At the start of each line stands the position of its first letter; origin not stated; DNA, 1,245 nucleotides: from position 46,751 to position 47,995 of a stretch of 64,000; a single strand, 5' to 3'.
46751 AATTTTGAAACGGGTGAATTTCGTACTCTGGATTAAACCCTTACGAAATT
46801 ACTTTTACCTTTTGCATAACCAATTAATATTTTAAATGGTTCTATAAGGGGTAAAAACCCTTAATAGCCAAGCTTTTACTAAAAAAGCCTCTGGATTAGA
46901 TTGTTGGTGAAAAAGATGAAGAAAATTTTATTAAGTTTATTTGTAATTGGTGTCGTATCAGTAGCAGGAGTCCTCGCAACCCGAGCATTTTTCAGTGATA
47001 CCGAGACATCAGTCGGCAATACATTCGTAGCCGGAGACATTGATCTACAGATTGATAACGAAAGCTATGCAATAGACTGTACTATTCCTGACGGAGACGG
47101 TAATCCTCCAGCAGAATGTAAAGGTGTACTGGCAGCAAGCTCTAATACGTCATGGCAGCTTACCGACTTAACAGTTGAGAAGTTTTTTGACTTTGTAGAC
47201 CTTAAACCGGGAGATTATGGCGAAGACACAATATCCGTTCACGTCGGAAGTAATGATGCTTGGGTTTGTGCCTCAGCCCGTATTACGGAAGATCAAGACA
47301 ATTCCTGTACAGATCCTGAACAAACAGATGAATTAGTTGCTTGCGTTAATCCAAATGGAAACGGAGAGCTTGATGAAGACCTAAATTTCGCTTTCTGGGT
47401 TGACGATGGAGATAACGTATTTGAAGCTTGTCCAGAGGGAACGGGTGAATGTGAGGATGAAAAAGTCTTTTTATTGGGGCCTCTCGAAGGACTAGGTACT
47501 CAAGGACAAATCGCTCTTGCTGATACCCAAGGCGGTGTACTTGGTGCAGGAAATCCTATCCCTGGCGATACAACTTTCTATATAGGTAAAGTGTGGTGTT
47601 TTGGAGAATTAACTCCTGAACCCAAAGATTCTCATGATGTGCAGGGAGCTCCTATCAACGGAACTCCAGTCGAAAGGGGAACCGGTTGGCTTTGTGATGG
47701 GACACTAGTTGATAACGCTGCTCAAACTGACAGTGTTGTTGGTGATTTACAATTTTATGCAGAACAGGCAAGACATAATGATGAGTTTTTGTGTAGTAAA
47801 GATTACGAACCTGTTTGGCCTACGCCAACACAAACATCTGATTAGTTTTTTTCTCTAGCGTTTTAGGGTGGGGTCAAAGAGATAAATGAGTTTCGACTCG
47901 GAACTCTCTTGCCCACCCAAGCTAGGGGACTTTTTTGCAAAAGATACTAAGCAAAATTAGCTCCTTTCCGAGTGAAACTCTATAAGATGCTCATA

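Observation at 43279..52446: Nine-kb locus of SipW-type signal peptidases plus a family of TasA/camelysin-like secreted proteins with adhesin-like modules (candidate extracellular fibre/attachment system)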

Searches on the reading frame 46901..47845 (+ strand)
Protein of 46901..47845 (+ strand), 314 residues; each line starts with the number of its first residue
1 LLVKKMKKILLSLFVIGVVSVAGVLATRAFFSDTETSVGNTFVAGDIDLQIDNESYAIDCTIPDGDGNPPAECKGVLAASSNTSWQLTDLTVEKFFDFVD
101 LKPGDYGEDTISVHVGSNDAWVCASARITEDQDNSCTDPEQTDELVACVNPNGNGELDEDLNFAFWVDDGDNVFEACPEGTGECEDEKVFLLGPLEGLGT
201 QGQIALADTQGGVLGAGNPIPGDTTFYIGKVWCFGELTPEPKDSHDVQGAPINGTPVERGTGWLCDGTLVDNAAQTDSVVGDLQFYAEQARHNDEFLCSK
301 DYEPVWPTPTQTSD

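Call 3: search_protein_families(library=pfam, proteins=[window:46901-47845:+], max_evalue=0.01)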
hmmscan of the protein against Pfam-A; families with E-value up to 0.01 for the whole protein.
window:46901-47845:+ (314 aa): 1 family
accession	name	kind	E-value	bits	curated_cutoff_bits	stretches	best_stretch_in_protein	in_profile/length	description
PF12389.13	Peptidase_M73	-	0.0019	18.5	22.5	1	16-54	15-50/196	Camelysin metallo-endopeptidase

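Call 4: search_protein_families(library=ncbifam, proteins=[window:46901-47845:+], max_evalue=0.01)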
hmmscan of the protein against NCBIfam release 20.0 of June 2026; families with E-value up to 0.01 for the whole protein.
window:46901-47845:+ (314 aa): 1 family
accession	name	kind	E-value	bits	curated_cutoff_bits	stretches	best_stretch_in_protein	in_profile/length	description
TIGR04088.1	cognate_SipW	domain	0.00019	21.5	19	1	15-47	3-34/34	SipW-dependent-type signal peptide-containing protein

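Call 8: find_homologous_proteins(query=window:46901-47845:+, max_evalue=0.001)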
Query window:46901-47845:+ (314 aa): 1331 proteins with E <= 0.001 among 4612 candidates; the best 120 are listed.
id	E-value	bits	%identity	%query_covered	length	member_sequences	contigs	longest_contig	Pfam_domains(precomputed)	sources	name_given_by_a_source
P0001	1.1e-190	651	99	91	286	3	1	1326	-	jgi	-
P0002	2.2e-124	433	66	97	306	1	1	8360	-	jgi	jgi:predicted ribosomally synthesized peptide with SipW-like signal peptide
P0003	2.4e-115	403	63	96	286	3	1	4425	-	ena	-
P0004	2.6e-114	400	64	97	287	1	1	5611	-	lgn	-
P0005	2.7e-114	400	63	96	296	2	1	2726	PF12389.14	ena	-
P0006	6.0e-113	395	64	97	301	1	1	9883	-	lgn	-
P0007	7.4e-113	395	60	97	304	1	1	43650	-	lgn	-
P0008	1.7e-112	394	63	95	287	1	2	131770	PF12389.14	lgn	-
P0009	5.4e-111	389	85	67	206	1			-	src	-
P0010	1.1e-110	388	61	96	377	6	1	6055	-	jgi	-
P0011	4.4e-110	386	61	98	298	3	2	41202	-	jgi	-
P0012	2.4e-109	384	64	96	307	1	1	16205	-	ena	-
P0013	3.3e-109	383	63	96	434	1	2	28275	-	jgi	jgi:predicted ribosomally synthesized peptide with SipW-like signal peptide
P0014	1.5e-108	381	61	96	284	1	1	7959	PF12389.14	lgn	-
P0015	6.3e-108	379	61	96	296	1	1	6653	-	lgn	-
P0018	1.4e-105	371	61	96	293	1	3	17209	PF12389.14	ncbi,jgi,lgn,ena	-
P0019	1.8e-105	371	61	96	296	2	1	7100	PF12389.14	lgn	-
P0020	4.7e-105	370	61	97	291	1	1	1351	PF12389.14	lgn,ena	-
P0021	7.5e-105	369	60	98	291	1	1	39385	PF12389.14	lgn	-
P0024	5.6e-104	366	60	96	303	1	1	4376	PF12389.14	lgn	-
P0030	1.3e-101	358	60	93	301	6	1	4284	PF12389.14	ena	-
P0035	3.0e-100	354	56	97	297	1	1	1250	PF12389.14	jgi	jgi:predicted ribosomally synthesized peptide with SipW-like signal peptide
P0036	3.3e-100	354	57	96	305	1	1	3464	PF12389.14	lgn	-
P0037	4.6e-100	353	58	97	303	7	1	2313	PF12389.14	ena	-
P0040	1.0e-98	349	59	96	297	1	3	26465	PF12389.14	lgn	-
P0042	1.7e-98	348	57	97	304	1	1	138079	-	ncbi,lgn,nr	ncbi:hypothetical protein HY969_02960 [Candidatus Kaiserbacteria bacterium]|nr:hypothetical protein 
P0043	2.0e-98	348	56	97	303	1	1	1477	PF12389.14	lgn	-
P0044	2.2e-98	348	61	93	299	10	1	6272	PF12389.14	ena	-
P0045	2.4e-98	347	57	99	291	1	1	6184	PF12389.14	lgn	-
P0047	9.0e-98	346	56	97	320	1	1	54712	PF12389.14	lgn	-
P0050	1.9e-97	345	57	96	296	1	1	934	PF12389.14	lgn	-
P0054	4.1e-97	343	59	95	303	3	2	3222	PF12389.14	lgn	-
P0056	9.7e-97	342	59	97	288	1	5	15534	PF12389.14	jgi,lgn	jgi:predicted ribosomally synthesized peptide with SipW-like signal peptide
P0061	5.4e-96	340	59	90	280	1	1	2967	PF12389.14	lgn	-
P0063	8.8e-96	339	58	96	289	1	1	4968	PF12389.14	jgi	jgi:predicted ribosomally synthesized peptide with SipW-like signal peptide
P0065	1.1e-95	339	56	96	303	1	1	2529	PF12389.14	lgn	-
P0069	4.0e-95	337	60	90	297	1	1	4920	PF12389.14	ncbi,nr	ncbi:hypothetical protein HY405_01740 [Candidatus Microgenomates bacterium]|nr:hypothetical protein 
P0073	5.6e-95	336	57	93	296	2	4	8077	PF12389.14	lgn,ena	-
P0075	7.4e-95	336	56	96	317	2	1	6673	PF12389.14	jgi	-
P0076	7.6e-95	336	59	96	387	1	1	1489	PF12389.14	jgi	jgi:predicted ribosomally synthesized peptide with SipW-like signal peptide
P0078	1.2e-94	335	56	96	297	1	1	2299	PF12389.14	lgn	-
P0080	5.8e-94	333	58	97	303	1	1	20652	PF12389.14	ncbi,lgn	-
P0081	7.4e-94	333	58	96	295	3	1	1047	PF12389.14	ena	-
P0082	1.8e-93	331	56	96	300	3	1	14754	PF12389.14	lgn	-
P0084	2.1e-93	331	56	97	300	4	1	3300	PF12389.14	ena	-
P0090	1.0e-92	329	56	96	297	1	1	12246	PF12389.14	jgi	-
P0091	1.3e-92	329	58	96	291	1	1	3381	PF12389.14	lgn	-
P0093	1.6e-92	328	55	98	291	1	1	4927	PF12389.14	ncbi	-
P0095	1.7e-92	328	57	96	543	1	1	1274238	-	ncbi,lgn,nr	ncbi:hypothetical protein IPM62_03760 [Candidatus Woesebacteria bacterium]|nr:MAG: hypothetical prot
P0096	3.3e-92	327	55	96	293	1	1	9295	PF12389.14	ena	-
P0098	3.9e-92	327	55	96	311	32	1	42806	PF12389.14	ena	-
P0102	3.3e-91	324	54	96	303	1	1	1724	PF12389.14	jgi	-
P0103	3.6e-91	324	57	96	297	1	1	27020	PF12389.14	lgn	-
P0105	4.1e-91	324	56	96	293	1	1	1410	PF12389.14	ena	-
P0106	4.9e-91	323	53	96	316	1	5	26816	PF12389.14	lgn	-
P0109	1.4e-90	322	58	94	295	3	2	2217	PF12389.14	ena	-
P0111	1.9e-90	322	54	97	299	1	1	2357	PF12389.14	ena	-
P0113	2.1e-90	321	55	97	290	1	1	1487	PF12389.14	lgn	-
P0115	2.4e-90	321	53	98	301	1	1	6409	PF12389.14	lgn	-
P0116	2.7e-90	321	54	99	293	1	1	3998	PF12389.14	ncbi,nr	ncbi:MAG: hypothetical protein HYT11_02365 [Candidatus Levybacteria bacterium]|nr:hypothetical prote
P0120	1.3e-89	319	58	96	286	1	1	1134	PF12389.14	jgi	-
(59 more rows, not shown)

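Call 17: search_solved_structures(query=A2, max_evalue=1, show_alignments=2)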
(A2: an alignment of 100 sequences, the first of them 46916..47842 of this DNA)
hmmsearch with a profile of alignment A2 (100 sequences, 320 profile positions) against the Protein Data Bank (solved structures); distinct sequences matched with E-value up to 1: 1.
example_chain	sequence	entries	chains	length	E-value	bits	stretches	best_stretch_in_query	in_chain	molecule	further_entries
4ktw_A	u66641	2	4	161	0.56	12.5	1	178-261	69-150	RuvC endonuclease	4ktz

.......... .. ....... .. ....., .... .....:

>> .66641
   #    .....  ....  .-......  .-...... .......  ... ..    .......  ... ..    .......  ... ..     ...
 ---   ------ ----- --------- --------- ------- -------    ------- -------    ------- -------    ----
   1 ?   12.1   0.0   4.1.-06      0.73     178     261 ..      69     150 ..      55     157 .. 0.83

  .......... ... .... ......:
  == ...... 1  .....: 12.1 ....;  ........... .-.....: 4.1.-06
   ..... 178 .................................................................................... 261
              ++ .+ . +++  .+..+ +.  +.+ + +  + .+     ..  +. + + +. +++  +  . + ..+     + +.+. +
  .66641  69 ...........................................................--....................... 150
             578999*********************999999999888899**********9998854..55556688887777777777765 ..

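Call 23: predict_structure(alignment_id=A2)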
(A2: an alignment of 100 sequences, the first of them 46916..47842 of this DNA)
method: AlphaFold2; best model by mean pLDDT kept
length: 309 residues; sequences in the alignment: 100
mean_pLDDT: 84.4   pTM: 0.78
mean pLDDT of the five models: 84.4, 83.8, 83.0, 81.4, 81.3
residues with pLDDT >= 90: 151; 70-90: 107; 50-70: 37; < 50: 14
segments of 3 or more residues with pLDDT < 50: 26-39
pLDDT, mean of each block of 10 residues (from residue 1): 86 82 51 41 84 89 84 91 82 89 94 94 86 59 64 90 94 86 94 80 95 96 96 95 86 96 82 88 94 94 74
secondary structure, 60 per line:
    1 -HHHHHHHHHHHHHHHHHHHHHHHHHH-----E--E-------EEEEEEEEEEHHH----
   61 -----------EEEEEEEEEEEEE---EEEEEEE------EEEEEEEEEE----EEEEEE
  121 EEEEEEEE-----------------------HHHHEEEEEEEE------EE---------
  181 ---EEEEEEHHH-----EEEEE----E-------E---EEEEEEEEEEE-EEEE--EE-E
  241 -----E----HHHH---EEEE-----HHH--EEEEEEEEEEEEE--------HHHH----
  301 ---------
elements in order: H2-27 E44-53 E72-84 E88-94 E101-110 E115-128 H152-155 E156-163 E184-189 E198-202 E219-229 E231-234 H251-254 E258-261 E272-284 H293-296

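Call 25: find_encoding_contigs(protein=P0095, flank=10000, max_places=1)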
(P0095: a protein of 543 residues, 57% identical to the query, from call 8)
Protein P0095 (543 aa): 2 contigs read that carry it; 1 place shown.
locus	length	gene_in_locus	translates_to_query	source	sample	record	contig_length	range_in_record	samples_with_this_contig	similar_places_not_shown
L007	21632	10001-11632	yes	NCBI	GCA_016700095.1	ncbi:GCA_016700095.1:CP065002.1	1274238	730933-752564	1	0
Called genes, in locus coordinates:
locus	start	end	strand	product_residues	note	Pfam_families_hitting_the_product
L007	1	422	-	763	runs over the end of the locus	PF01326:PPDK_N, PF00391:PEP-utilizers, PF02896:PEP-utilizers_C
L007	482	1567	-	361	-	PF10432:bact-PGI_C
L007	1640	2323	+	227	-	PF01797:Y1_Tnp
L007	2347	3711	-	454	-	PF02878:PGM_PMM_I, PF02879:PGM_PMM_II, PF02880:PGM_PMM_III, PF00408:PGM_PMM_IV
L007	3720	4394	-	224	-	PF21694:DNA_pol3_delta_C (faint)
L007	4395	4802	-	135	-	PF18894:PhageMetallopep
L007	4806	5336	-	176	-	PF02075:RuvC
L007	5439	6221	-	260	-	PF01026:TatD_DNase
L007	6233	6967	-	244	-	PF13624:SurA_N_3 (faint)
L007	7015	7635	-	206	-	PF00081:Sod_Fe_N, PF02777:Sod_Fe_C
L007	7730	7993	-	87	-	PF11146:DUF2905 (weak)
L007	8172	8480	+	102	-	-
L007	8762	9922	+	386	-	PF12389:Peptidase_M73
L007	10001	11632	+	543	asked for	-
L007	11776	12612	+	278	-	-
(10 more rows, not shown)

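Call 26: find_encoding_contigs(protein=P0042, flank=10000, max_places=1)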
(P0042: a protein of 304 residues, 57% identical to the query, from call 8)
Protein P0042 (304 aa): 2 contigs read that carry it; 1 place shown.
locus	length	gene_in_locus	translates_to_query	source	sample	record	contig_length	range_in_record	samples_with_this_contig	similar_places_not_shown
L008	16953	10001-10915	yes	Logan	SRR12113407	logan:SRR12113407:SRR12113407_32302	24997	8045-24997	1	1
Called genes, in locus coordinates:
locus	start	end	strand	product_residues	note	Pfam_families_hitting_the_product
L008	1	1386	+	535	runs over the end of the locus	PF02540:NAD_synthase (faint), PF00117:GATase, PF00958:GMP_synt_C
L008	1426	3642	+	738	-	PF01471:PG_binding_1 (weak), PF00801:PKD (faint), PF18911:PKD_4 (faint), PF01471:PG_binding_1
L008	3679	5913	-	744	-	-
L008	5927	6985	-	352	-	-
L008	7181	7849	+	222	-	-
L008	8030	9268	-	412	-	PF07638:Sigma70_ECF, PF04542:Sigma70_r2, PF04545:Sigma70_r4, PF08281:Sigma70_r4_2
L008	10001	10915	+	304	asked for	-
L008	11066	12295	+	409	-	-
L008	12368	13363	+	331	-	-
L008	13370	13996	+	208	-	-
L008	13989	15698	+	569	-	PF00932:LTD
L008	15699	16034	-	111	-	-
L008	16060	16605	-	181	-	PF13328:HD_4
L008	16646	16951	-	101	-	?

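Call 32: find_related_loci(query=A2, collection=genome_contigs, flank=10000)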
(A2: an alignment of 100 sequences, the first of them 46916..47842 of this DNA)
Query A2 (309 aa) in genome_contigs; peptide patterns used: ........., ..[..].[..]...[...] (x = any residue, [..] = any of these).
373 stretches matched a pattern; 327 encode a relative of the query (tblastn E <= 1e-3); the best 80 are kept; 78 distinct loci.
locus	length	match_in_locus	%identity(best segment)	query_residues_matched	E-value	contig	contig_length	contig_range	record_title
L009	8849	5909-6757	66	1-299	2e-120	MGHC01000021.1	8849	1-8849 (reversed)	MAG: Candidatus Woesebacteria bacterium RIFCSPLOWO2_01_FULL_39_10 rifcsplowo2_01_scaffold_47194, whole genome shotgun se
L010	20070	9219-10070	63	1-301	2e-116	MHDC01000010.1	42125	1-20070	MAG: Microgenomates group bacterium RBG_16_45_19 RBG_16_scaffold_167, whole genome shotgun sequence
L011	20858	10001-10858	63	2-301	6e-112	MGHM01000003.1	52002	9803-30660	MAG: Candidatus Woesebacteria bacterium RIFCSPLOWO2_01_FULL_44_24b rifcsplowo2_01_scaffold_1267, whole genome shotgun se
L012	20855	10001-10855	61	1-301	2e-111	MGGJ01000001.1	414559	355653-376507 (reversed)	MAG: Candidatus Woesebacteria bacterium RIFCSPHIGHO2_01_FULL_39_32 rifcsphigho2_01_scaffold_107, whole genome shotgun se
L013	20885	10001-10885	62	1-308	2e-106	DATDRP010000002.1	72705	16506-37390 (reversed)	MAG TPA_asm: Patescibacteria group bacterium isolate SMAG_U7980 k141_2645234, whole genome shotgun sequence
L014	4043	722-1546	61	3-301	5e-103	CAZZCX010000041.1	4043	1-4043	MAG TPA_asm: uncultured Gammaproteobacteria bacterium isolate SRP173033_co1_414 genome assembly, contig: NODE_66112_leng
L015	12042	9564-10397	59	3-301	5e-100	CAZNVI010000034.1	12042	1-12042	MAG TPA_asm: uncultured Gammaproteobacteria bacterium isolate SRP192515_co1_25 genome assembly, contig: NODE_5205_length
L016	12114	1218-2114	56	1-305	6e-99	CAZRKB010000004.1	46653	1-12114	MAG TPA_asm: uncultured Candidatus Saccharibacteria bacterium isolate SRP342105_co1_235 genome assembly, contig: NODE_94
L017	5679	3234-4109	55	1-301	9e-99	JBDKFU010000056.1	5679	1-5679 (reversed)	MAG: Candidatus Parcubacteria bacterium isolate farmington_2019_sw_WHONDRS-S19S_0053_B_bin.127 scaffold_460173, whole ge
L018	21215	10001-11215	58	1-308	1e-98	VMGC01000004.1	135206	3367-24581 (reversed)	MAG: Parcubacteria group bacterium Gr01-1014_8 G01um10148_scaffold_36, whole genome shotgun sequence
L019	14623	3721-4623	58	1-306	2e-97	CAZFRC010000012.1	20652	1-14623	MAG TPA_asm: uncultured Candidatus Saccharibacteria bacterium isolate binchicken_co58_84 genome assembly, contig: NODE_2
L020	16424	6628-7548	54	1-307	2e-96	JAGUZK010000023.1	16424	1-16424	MAG: Candidatus Woesebacteria bacterium isolate DeMMO6_59 c_000000096304, whole genome shotgun sequence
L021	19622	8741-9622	56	1-304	2e-95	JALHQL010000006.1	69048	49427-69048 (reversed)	MAG: Candidatus Paceibacterota bacterium isolate bin.85 c_000000002238, whole genome shotgun sequence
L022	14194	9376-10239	55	1-302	4e-95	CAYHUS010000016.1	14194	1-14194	MAG TPA_asm: uncultured Candidatus Saccharibacteria bacterium isolate ERP119705_co17_43 genome assembly, contig: NODE_58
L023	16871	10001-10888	57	1-301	3e-94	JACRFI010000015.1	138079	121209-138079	MAG: Candidatus Kaiserbacteria bacterium isolate NC_groundwater_1721_Pr3_B-0.1um_51_76 SR-2_scaffold_141_1913966, whole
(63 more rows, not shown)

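Call 47: fold_search(model_id=the predicted structure, library=pdb)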
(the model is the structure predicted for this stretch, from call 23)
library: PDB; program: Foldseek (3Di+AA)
matches with E <= 10: 641; with E <= 0.001: 1
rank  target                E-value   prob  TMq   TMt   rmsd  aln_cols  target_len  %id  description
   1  8aur_A                4.5e-04  1.00  0.33  0.42  11.6       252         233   13  Cryo-EM structure of a TasA fibre (released 2022-11-30)
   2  5of1_A                1.6e-03  0.97  0.27  0.38  12.7       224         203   13  The structural versatility of TasA in B. subtilis biofilm formation (released 2018-03-21)
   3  6kon_B                2.4e-02  0.04  0.09  0.11  25.6       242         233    9  Mycobacterium tuberculosis initial transcription complex comprising sigma H and 5'-OH RNA of 5 nt (released 2020-03-11)
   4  7uln_A                2.5e-02  0.16  0.17  0.21  16.4       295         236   10  Turnip yellows virus N-terminal readthrough domain (released 2022-11-02)
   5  2zag_A                3.0e-02  0.06  0.10  0.08  20.6       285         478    8  Crystal structure of the SeMet-substituted soluble domain of STT3 from P. furiosus (released 2007-12-11)
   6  8okh_B                3.3e-02  0.23  0.19  0.29   9.4       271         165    6  Crystal structure of Bdellovibrio bacteriovorus Bd1399 (released 2023-10-25)
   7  8zdp_v                4.7e-02  0.25  0.21  0.11  14.3       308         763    7  Cryo-EM structure of Mycobacteriophage Douge Central fiber (gp20) (released 2025-06-25)
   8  8zdq_v                4.7e-02  0.25  0.21  0.10  14.3       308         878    7  Cryo-EM structure of Mycobacteriophage Douge complete baseplate (gp13, gp17, gp23, gp16, gp18 and gp20) (released 2025-06-25)
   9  2xon_L                6.5e-02  0.57  0.20  0.36   6.4       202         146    7  Structure of TmCBM61 in complex with beta-1,4-galactotriose at 1.4 A resolution (released 2010-09-08)
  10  8okh_A                6.5e-02  0.16  0.19  0.28  10.6       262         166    6  Crystal structure of Bdellovibrio bacteriovorus Bd1399 (released 2023-10-25)
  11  7pa7_AAA              6.9e-02  0.14  0.19  0.23  11.3       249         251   11  BK polyomavirus VP1 in complex with scFv 29B1 (released 2023-02-08)
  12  2xom_A                9.2e-02  0.63  0.21  0.38   6.1       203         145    8  Atomic resolution structure of TmCBM61 in complex with beta-1,4- galactotriose (released 2010-09-08)
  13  7fe5_A                1.0e-01  0.16  0.17  0.25  16.1       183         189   10  AvmM Catalyzes Macrocyclization in Alchivemycin A Biosynthesis (released 2021-09-01)
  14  8ah1_CCC              1.0e-01  0.09  0.19  0.21  13.8       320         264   12  BK Polyomavirus VP1 mutant N-Q (released 2023-02-22)
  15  2phl_C                1.2e-01  0.03  0.09  0.08  14.9       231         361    6  THE STRUCTURE OF PHASEOLIN AT 2.2 ANGSTROMS RESOLUTION: IMPLICATIONS FOR A COMMON VICILIN(SLASH)LEGUMIN STRUCTURE AND  (released 1994-09-30)
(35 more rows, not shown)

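Call 81: search_protein_representatives(alignment_id=A2)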
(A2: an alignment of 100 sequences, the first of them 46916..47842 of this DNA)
Query: 100 sequences, 320 profile positions. Proteins with E-value up to 0.001 (for the whole library): 4004; up to 1e-10: 2003; up to 1e-30: 872. The best 150 are listed.
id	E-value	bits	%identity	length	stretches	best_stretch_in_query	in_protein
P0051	5.4e-135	466.0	-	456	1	6-299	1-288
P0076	9.5e-133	458.6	-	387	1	6-286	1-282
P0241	7.1e-132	455.7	-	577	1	6-300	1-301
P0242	2.9e-130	450.5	-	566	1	6-300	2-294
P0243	6.8e-130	449.2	-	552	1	6-297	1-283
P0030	7.0e-128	442.6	-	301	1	5-284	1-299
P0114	2.5e-125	434.2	-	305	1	6-294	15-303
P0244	4.7e-125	433.3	-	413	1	6-291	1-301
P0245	5.4e-123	426.6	-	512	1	6-304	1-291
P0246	5.8e-123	426.4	-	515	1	6-296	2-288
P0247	3.1e-117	407.6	-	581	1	6-300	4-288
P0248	3.9e-114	397.5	-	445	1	6-297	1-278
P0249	1.2e-110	385.9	-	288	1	2-293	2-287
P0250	4.0e-110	384.3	-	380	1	6-312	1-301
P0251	1.1e-105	369.7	-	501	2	3-286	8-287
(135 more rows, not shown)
